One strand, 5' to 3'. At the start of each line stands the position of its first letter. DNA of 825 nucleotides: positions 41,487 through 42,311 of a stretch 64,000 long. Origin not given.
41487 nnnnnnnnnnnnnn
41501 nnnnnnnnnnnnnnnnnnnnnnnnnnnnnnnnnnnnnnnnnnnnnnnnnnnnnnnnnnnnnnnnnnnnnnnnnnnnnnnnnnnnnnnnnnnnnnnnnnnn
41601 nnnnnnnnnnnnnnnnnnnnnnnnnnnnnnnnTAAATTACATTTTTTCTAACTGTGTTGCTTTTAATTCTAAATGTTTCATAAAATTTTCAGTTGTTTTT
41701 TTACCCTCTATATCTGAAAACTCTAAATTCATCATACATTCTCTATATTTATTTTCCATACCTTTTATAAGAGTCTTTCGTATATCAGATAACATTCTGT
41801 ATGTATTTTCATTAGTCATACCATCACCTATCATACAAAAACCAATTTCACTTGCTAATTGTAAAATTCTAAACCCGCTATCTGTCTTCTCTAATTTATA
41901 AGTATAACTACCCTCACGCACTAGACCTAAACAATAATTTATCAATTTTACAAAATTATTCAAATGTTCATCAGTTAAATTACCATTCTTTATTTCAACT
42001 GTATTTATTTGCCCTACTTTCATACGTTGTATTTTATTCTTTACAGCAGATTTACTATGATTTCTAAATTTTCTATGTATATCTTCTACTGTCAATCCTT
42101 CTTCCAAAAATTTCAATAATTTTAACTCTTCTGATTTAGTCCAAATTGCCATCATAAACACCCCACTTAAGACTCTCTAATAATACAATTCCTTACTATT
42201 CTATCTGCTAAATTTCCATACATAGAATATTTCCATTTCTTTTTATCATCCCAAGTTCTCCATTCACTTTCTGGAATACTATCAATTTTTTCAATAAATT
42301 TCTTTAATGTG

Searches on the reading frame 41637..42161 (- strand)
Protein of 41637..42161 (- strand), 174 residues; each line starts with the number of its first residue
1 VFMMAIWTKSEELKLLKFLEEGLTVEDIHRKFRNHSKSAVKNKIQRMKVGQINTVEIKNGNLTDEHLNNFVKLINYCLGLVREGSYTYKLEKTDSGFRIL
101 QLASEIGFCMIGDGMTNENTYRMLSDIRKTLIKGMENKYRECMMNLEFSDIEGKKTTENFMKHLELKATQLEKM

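Call 13: search_protein_families(library=phrogs, proteins=[window:41637-42161:-], max_evalue=0.001)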
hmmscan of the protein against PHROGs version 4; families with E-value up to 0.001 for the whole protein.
window:41637-42161:- (174 aa): 2 families
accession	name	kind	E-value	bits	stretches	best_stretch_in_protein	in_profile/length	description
phrog_15513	-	unknown function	0.00031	22.2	1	62-125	5-69/80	-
phrog_323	-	transcription regulation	0.00061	20.4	1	5-74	95-161/319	transcriptional regulator, D5-like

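Call 23: search_protein_families(library=pfam, proteins=[window:41637-42161:-], max_evalue=1)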
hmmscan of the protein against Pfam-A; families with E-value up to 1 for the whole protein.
window:41637-42161:- (174 aa): 5 families
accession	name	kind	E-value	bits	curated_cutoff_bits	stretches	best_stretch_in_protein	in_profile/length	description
PF07750.17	GcrA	-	0.0035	18.2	26.9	1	7-51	3-47/155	GcrA cell cycle regulator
PF21796.3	Cac1_C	-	0.013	16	24.3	1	25-45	19-39/55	Chromatin assembly factor 1 subunit Cac1, C-terminal domain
PF11590.13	DNAPolymera_Pol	-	0.11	12.9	26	1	107-124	11-28/36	DNA polymerase catalytic subunit Pol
PF07659.16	DUF1599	-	0.12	13.1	25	1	47-78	23-55/61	Nucleotide modification associated domain 1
PF02136.26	NTF2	-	0.17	12.8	21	0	140-168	27-56/116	Nuclear transport factor 2 (NTF2) domain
